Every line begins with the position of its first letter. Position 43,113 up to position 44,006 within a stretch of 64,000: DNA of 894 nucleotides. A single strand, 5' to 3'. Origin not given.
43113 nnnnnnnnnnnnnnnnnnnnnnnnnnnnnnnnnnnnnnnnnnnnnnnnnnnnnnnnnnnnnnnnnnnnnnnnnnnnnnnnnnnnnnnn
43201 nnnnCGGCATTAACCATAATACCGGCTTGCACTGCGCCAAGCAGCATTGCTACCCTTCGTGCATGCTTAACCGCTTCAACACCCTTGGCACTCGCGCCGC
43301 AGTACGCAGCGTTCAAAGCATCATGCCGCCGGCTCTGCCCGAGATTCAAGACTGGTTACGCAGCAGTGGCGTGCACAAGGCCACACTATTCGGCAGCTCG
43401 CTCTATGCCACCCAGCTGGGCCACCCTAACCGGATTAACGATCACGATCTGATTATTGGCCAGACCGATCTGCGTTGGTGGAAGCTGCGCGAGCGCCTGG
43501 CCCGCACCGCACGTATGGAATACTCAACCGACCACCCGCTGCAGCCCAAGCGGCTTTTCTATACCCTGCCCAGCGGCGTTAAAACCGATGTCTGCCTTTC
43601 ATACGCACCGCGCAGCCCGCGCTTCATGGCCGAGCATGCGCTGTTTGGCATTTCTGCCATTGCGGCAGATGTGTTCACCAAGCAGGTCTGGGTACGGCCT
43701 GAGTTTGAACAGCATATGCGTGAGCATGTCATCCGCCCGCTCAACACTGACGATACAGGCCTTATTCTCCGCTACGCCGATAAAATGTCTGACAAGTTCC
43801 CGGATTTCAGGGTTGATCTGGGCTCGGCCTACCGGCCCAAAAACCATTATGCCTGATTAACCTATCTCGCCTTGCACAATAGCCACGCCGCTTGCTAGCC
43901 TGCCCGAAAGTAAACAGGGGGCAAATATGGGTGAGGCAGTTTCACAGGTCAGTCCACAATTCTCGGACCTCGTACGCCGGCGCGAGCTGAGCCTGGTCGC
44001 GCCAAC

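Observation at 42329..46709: Seven-gene same-strand cluster of lineage-specific proteins after secA: TIKI/TraB-like protein, one nucleotidyltransferase-like protein and degenerate paralogs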

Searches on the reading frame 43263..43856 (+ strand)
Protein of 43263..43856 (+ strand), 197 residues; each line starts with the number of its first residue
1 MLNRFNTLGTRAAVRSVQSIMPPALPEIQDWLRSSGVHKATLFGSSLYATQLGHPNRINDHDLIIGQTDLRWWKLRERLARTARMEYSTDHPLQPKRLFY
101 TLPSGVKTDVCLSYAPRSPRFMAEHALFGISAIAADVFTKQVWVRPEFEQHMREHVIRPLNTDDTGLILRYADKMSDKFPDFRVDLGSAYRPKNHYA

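Call 3: search_protein_families(library=pfam, proteins=[window:43263-43856:+], max_evalue=1)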
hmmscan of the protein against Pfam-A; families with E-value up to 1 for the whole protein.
window:43263-43856:+ (197 aa): 1 family
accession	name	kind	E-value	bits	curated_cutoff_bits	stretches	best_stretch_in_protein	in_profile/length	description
PF08544.19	GHMP_kinases_C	-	0.16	12.8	21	1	17-50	28-61/85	GHMP kinases C terminal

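Call 4: search_protein_families(library=padloc, proteins=[window:43263-43856:+], max_evalue=1)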
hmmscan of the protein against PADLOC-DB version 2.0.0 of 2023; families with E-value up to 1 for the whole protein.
window:43263-43856:+ (197 aa): 0 families

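Call 5: search_protein_families(library=ncbifam, proteins=[window:43263-43856:+], max_evalue=1)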
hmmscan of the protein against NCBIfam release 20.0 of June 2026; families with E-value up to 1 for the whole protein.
window:43263-43856:+ (197 aa): 0 families

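Call 9: find_homologous_proteins(query=window:43263-43856:+, max_evalue=0.01)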
Query window:43263-43856:+ (197 aa): 2 proteins with E <= 0.01 among 177 candidates.
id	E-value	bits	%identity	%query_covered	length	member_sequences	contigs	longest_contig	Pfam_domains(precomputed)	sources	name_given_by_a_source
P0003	4.2e-131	453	100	100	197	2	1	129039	-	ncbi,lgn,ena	-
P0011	1.6e-65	239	58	96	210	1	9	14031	-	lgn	-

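Call 10: find_encoding_contigs(protein=P0011, flank=10000, max_places=6)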
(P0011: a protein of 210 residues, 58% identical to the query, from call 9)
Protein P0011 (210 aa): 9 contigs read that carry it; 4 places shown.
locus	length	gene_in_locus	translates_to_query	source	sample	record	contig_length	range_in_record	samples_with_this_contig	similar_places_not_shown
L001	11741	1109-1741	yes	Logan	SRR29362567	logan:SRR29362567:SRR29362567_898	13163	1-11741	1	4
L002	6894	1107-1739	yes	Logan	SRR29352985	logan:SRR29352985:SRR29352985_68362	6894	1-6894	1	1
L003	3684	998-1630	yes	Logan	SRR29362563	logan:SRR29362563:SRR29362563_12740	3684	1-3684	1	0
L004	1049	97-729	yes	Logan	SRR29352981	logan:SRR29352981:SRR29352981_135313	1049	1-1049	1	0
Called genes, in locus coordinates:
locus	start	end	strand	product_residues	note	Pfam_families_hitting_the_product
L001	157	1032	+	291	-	-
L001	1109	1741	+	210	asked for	-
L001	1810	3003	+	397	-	PF14378:PAP2_3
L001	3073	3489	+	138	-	-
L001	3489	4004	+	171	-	-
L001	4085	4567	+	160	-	-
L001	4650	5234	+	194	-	-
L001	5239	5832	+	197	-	-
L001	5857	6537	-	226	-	PF03548:LolA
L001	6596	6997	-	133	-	PF14698:ASL_C2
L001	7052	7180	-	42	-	-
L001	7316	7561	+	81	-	-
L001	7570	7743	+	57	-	-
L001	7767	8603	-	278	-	PF24827:AstE_AspA_cat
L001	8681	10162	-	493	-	-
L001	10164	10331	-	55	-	-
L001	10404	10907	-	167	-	-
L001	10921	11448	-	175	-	-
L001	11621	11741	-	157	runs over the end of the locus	-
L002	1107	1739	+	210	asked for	-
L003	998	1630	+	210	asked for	-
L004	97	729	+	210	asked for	-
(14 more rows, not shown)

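Call 16: find_homologous_proteins(query=A2, max_evalue=0.01)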
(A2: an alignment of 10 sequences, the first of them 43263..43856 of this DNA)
Query A2 (10 sequences) (197 aa, profile of the alignment): 7 proteins with E <= 0.01 among 7832 candidates.
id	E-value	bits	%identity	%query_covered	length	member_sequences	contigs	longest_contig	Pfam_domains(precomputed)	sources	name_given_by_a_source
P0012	5.3e-64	233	-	-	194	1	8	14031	-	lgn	-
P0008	4.2e-61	224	28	36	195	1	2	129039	-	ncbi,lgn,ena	-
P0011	1.4e-57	212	58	96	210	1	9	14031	-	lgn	-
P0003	1.4e-54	203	100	100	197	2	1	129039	-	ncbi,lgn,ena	-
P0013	7.2e-50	187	26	19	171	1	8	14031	-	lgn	-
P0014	1.3e-40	157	-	-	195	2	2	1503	-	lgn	-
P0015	1.4e-25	108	-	-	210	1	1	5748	-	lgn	-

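Call 18: find_encoding_contigs(protein=P0015, flank=10000)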
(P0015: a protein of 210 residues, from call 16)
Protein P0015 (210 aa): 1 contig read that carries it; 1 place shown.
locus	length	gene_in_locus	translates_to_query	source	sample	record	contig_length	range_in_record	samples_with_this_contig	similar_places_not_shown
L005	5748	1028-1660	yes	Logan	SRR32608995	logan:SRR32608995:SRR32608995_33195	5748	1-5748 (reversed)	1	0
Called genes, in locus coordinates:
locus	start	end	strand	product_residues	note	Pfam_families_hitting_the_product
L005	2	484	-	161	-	?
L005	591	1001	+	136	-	-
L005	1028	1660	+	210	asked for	-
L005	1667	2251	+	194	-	-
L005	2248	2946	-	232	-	PF03548:LolA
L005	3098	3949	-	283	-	PF24827:AstE_AspA_cat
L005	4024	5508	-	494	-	-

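Call 19: find_encoding_contigs(protein=P0014, flank=10000)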
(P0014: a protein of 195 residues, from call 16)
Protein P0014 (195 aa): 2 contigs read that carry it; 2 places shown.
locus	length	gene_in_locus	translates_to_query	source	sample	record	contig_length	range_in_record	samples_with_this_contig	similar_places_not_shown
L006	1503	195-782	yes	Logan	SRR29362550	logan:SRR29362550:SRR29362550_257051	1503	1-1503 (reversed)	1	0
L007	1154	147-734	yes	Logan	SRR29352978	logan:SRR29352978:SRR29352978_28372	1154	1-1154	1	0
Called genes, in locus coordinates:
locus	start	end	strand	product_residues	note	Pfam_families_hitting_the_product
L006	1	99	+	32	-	?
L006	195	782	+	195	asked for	-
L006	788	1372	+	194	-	-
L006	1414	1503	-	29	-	?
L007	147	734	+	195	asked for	-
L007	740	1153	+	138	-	?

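Call 22: search_solved_structures(query=A2, max_evalue=10, show_alignments=3)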
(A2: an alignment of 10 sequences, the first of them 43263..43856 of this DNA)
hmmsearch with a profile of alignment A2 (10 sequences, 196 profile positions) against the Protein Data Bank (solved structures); distinct sequences matched with E-value up to 10: 14.
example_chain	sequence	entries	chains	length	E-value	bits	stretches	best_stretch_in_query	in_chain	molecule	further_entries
6i38_A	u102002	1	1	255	0.0033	20.1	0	133-151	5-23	nv2Pizza6-AYW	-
6i37_A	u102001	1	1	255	0.0048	19.6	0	136-151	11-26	nv1Pizza6-AYW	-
6i3b_A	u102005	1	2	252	0.0049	19.6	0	136-151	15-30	cPizza6-AYW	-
6f0q_A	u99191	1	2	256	0.005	19.5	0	136-151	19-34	Pizza6-AYW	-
6i3a_A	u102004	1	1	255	0.0079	18.9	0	136-151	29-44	v22Pizza6-AYW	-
6i39_A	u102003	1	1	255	0.053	16.2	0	136-151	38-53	v31Pizza6-AYW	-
8fkp_SN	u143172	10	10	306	0.14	14.9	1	52-116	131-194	Probable rRNA-processing protein EBP2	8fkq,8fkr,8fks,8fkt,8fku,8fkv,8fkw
9p9h_CE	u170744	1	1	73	0.32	13.6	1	130-179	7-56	Coiled-coil domain-containing protein 124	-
6f0s_A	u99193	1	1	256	0.86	12.2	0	136-151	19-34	Pizza6-SYW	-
7zqg_A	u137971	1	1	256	0.96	12.1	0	136-151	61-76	Pizza6-KSH-TSH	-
7zpw_A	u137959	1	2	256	1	12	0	136-151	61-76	Pizza6-TSK-TSH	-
7zq2_A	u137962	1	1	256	1.2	11.8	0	136-151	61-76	Pizza6-RSH-TSH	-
7zpz_A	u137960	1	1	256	1.2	11.7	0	136-151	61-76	Pizza6-TSR-TSH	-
7paj_9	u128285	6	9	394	1.8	11.2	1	19-74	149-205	Elongation factor Tu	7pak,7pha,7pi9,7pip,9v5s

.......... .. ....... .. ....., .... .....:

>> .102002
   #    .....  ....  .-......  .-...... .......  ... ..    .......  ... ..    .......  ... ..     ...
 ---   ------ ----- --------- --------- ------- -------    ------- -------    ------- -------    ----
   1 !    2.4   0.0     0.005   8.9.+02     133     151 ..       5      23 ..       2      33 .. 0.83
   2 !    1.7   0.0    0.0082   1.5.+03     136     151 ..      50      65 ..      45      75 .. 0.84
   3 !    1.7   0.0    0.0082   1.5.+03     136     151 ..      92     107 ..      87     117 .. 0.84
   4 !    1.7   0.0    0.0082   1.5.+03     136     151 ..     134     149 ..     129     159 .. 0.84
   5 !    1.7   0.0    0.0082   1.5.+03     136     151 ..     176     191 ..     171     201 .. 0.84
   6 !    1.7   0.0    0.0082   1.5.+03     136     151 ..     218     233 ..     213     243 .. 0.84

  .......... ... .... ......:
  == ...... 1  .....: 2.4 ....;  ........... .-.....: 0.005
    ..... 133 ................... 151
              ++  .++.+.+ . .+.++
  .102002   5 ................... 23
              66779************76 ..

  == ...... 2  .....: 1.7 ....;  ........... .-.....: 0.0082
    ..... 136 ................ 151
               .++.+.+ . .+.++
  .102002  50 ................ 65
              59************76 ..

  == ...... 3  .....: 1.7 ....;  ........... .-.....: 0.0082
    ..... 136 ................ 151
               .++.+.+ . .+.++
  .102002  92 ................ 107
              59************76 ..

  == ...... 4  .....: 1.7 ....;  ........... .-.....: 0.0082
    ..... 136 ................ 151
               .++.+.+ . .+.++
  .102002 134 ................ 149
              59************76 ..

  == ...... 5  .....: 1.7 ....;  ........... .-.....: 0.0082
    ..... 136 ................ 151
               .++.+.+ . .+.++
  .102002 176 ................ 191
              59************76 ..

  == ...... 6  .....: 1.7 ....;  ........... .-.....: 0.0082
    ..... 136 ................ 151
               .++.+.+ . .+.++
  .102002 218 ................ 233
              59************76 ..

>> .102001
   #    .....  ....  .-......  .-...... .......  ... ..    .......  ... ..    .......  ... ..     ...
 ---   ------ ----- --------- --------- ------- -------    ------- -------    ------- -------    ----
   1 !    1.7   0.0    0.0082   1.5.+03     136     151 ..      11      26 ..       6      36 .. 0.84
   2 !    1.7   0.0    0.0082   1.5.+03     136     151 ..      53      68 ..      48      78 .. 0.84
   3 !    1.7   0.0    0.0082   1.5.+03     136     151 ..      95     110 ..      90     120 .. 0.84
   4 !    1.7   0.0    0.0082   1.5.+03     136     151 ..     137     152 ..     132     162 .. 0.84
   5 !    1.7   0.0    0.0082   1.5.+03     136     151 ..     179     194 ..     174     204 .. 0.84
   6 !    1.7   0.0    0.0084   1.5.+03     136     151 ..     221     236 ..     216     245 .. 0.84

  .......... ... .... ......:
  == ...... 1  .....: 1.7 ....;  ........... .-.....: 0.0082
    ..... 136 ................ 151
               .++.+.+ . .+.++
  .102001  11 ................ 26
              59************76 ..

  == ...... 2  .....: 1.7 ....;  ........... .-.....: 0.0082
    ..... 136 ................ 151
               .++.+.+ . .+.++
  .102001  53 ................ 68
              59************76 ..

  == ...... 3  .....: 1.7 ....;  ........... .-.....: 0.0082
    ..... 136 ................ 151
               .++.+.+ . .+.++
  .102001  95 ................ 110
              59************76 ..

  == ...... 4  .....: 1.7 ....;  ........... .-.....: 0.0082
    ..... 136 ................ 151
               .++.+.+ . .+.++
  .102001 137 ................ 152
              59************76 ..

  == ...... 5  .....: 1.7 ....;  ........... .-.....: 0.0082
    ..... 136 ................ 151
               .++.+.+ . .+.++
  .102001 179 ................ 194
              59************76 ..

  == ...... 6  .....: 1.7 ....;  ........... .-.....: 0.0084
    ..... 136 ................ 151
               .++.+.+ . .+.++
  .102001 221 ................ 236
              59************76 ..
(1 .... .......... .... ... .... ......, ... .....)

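Call 30: find_related_loci(query=A5, collection=genome_contigs, flank=10000)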
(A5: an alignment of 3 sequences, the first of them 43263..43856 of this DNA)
Query A5 (197 aa) in genome_contigs; peptide patterns used: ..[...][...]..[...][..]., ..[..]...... (x = any residue, [..] = any of these).
95 stretches matched a pattern, but none encodes a relative of the query by tblastn (E <= 1e-3).

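Call 32: search_protein_representatives(alignment_id=A4)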
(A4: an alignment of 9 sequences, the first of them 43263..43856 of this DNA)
Query: 9 sequences, 189 profile positions. Proteins with E-value up to 0.001 (for the whole library): 79; up to 1e-10: 24; up to 1e-30: 3. The best 79 are listed.
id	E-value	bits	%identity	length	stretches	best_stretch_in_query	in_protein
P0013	2.9e-54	199.8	-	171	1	1-188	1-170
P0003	3.4e-51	189.8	-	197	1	4-188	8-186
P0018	1.7e-49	184.2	-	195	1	3-187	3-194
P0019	1.3e-25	106.3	-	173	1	5-157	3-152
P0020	3.4e-24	101.7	-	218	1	14-186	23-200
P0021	4.6e-24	101.3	-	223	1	7-185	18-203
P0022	9.1e-22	93.8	-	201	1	15-166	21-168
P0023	3.9e-19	85.2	-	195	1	15-188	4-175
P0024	1.5e-16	76.7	-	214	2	104-187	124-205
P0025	2.9e-16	75.9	-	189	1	9-187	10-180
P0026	3.7e-16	75.5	-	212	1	10-181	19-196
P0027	3.3e-15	72.4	-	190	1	22-187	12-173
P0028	8.3e-15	71.1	-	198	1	28-187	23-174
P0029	2.5e-14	69.5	-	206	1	20-187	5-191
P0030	6.9e-14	68.1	-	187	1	10-155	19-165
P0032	7.9e-14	67.9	-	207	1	17-187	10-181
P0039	5.9e-11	58.5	-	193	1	27-187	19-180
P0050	2.5e-07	46.7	-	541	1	19-186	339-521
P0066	6.4e-06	42.1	-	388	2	17-63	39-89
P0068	9.1e-06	41.6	-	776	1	19-186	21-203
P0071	1.7e-05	40.7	-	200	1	16-186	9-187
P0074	5.0e-05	39.2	-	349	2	95-182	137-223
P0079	1.6e-04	37.6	-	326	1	31-162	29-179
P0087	4.0e-04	36.3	-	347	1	26-184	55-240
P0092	8.4e-04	35.2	-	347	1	15-184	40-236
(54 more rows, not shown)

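Call 36: search_protein_families(library=pfam, alignment_id=A6, max_evalue=0.01)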
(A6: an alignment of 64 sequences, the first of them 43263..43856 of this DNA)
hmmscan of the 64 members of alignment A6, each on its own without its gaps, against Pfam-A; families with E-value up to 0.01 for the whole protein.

A. member 1, window:43263-43856:+ (197 aa): 0 families

B. families by the number of members that match (of 64 scanned): 1 family
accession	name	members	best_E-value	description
PF01743.26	PolyA_pol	9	0.00017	Poly A polymerase head domain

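Call 37: search_solved_structures(query=A6, max_evalue=1, show_alignments=2)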
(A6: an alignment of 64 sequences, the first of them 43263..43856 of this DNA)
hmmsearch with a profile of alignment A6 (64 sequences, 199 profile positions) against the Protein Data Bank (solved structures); distinct sequences matched with E-value up to 1: 25.
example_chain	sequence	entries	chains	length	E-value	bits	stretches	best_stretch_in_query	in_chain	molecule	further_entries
6ibp_A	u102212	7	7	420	3e-05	26.8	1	21-171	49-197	CCA-adding enzyme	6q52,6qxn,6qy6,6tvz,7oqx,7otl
7otr_A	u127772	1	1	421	3.1e-05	26.8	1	21-171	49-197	CCA-adding protein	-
3aql_A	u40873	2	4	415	3.4e-05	26.6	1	10-66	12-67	Poly(A) polymerase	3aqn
3aqm_A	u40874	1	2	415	3.4e-05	26.6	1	10-66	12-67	Poly(A) polymerase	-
3aqk_A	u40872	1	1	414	3.5e-05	26.6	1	10-66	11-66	Poly(A) polymerase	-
4x4w_A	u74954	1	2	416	0.00015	24.6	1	33-167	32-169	CCA tRNA nucleotidyltransferase 1, mitochondrial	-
1ou5_A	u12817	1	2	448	0.00016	24.4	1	34-165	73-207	tRNA CCA-adding enzyme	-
8cbm_E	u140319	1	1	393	0.00017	24.4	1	35-168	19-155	CCA tRNA nucleotidyltransferase 1, mitochondrial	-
4wby_A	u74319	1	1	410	0.00026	23.8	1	15-91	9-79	Poly A polymerase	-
1miv_A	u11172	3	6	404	0.00039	23.2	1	26-138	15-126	tRNA CCA-adding enzyme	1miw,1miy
1vfg_A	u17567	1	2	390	0.0019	20.9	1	27-91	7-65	poly A polymerase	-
4wbz_A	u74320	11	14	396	0.002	20.8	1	27-91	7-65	Poly A polymerase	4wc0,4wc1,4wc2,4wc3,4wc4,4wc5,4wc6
6i38_A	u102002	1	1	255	0.0044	19.7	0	128-142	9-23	nv2Pizza6-AYW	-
6i37_A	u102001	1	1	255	0.0046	19.7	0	128-142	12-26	nv1Pizza6-AYW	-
6f0q_A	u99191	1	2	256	0.0071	19.1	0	128-142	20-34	Pizza6-AYW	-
3h37_A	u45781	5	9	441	0.026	17.2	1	9-182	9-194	TRNA nucleotidyl transferase-related protein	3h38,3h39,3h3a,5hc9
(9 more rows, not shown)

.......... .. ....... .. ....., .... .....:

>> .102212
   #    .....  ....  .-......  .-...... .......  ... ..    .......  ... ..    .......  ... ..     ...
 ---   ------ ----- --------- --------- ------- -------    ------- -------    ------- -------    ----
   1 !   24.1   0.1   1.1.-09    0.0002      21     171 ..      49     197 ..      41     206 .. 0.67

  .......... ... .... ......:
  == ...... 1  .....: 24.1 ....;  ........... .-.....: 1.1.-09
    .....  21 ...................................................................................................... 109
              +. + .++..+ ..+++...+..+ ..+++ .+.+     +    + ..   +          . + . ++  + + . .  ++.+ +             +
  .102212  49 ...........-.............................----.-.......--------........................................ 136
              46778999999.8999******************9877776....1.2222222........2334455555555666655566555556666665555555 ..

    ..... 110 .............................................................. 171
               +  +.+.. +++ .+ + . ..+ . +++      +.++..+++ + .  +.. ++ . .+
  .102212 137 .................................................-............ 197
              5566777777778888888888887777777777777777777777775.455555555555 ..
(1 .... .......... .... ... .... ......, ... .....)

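Call 38: list_cluster_members(proteins=[P0019, P0020, P0021, P0022, P0023, P0025, P0027, P0039, P0050, P0068])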
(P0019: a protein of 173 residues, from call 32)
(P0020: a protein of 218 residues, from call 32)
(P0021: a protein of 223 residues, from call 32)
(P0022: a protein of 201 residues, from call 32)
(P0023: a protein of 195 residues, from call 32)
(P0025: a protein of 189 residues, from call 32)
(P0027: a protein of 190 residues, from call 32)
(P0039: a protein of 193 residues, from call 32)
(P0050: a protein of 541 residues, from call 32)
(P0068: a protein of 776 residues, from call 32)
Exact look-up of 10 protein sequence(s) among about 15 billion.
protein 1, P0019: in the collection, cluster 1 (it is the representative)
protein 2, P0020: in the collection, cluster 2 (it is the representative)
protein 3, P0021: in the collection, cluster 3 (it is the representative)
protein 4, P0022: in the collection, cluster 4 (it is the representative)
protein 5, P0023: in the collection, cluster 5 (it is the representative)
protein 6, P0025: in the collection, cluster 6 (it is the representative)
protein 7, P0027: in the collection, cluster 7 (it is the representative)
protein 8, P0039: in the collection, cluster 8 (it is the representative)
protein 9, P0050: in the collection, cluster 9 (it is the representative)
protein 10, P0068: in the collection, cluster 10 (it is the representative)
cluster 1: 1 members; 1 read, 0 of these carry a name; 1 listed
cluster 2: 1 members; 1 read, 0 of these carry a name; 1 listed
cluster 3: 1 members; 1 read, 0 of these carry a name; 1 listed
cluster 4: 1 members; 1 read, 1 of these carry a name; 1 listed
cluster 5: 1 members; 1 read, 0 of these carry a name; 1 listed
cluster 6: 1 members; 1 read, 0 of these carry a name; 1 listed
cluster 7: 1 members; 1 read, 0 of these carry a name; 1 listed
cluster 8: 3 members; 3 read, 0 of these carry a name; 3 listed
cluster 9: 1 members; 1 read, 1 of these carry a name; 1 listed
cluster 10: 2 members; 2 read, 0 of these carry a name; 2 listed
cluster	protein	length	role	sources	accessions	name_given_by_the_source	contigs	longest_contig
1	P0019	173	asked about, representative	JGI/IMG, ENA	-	-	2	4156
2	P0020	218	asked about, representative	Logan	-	-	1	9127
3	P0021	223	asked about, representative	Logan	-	-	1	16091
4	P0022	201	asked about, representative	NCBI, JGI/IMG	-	hypothetical protein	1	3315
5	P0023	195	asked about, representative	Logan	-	-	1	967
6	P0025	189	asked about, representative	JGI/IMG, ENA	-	-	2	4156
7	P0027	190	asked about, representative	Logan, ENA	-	-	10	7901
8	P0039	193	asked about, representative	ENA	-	-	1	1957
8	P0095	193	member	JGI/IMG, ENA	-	-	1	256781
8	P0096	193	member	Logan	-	-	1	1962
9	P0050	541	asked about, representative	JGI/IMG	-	hypothetical protein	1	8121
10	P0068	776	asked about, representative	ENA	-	-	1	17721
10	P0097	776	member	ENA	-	-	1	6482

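Call 39: search_protein_families(library=phrogs, alignment_id=A6, max_evalue=0.001)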
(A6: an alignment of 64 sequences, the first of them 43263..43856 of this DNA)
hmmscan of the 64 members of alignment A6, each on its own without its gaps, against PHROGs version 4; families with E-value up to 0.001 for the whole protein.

A. member 1, window:43263-43856:+ (197 aa): 0 families

B. families by the number of members that match (of 64 scanned): 5 families
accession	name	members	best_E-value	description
phrog_1614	-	28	7.5e-23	nucleotidyltransferase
phrog_7967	-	9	1.3e-10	-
phrog_10174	-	4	1e-06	nucleotidyltransferase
phrog_4400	-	2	0.0001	-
phrog_2244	-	1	0.00035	tRNA nucleotidyltransferase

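Call 40: find_encoding_contigs(protein=P0021, flank=10000, max_places=3)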
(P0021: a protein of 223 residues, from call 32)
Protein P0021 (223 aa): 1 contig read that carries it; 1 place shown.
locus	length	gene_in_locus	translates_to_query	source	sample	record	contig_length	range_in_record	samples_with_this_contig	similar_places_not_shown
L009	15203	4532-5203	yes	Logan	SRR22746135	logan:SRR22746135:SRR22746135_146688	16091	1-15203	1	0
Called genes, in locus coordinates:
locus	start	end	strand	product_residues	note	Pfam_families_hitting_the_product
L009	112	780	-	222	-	PF00027:cNMP_binding, PF13545:HTH_Crp_2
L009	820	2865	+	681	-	PF13567:DUF4131, PF03772:Competence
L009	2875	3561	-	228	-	PF01726:LexA_DNA_bind, PF00717:Peptidase_S24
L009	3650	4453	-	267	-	PF00218:IGPS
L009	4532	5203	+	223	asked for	-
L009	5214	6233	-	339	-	PF02885:Glycos_trans_3N, PF00591:Glycos_transf_3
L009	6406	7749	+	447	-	-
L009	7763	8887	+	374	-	PF04748:Polysacc_deac_2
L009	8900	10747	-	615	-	PF13623:SurA_N_2, PF13624:SurA_N_3, PF13145:Rotamase_2, PF00639:Rotamase (weak), PF13145:Rotamase_2 (weak)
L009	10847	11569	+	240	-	PF00121:TIM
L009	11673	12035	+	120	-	PF03840:SecG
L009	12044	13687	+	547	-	PF06418:CTP_synth_N, PF00117:GATase, PF07722:Peptidase_C26 (faint)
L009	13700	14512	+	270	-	-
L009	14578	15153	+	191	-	-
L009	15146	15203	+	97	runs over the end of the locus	-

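Call 41: search_protein_families(library=phrogs, proteins=[window:43263-43856:+, L001:1810-3003:+], max_evalue=1)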
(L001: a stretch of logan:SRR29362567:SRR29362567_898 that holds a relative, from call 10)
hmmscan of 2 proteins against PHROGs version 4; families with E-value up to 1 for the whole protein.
window:43263-43856:+ (197 aa): 0 families

L001:1810-3003:+ (397 aa): 1 family
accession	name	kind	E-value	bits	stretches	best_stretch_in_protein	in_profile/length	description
phrog_14084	-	unknown function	0.023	15.6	1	273-314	38-79/131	-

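Call 43: search_protein_families(library=pfam, proteins=[P0050, P0068, P0066, P0074, P0079, P0087, P0092, L001:1810-3003:+], max_evalue=0.1)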
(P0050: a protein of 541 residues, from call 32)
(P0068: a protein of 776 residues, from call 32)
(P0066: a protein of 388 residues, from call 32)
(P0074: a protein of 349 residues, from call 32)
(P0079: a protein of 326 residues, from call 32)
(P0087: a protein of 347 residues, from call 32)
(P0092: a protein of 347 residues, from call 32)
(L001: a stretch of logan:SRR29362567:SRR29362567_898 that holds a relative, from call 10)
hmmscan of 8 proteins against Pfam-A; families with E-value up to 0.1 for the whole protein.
P0050 (541 aa): 0 families

P0068 (776 aa): 2 families
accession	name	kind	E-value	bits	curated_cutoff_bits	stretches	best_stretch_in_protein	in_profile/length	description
PF01931.24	NTPase_I-T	-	1e-05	25.9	25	1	511-564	1-53/162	Protein of unknown function DUF84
PF12689.13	Acid_PPase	-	0.0051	17.1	27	1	328-385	108-163/169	Acid Phosphatase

P0066 (388 aa): 1 family
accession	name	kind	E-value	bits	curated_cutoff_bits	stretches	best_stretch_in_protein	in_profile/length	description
PF00293.34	NUDIX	-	2.8e-11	44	21.1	1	262-381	10-132/134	NUDIX domain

P0074 (349 aa): 0 families

P0079 (326 aa): 0 families

P0087 (347 aa): 0 families

P0092 (347 aa): 1 family
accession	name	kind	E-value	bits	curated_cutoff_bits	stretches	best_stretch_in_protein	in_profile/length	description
PF11574.13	Rpf1_C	-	0.094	13.9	21.2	0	18-62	16-60/88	Resuscitation-promoting factor Rpf1, C-terminal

L001:1810-3003:+ (397 aa): 2 families
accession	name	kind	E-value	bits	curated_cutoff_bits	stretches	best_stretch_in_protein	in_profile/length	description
PF14378.12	PAP2_3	-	5.2e-17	62.7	27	1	155-327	3-190/190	PAP2 superfamily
PF01569.27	PAP2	-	0.0091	16.2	27.2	1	263-333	48-126/130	PAP2 superfamily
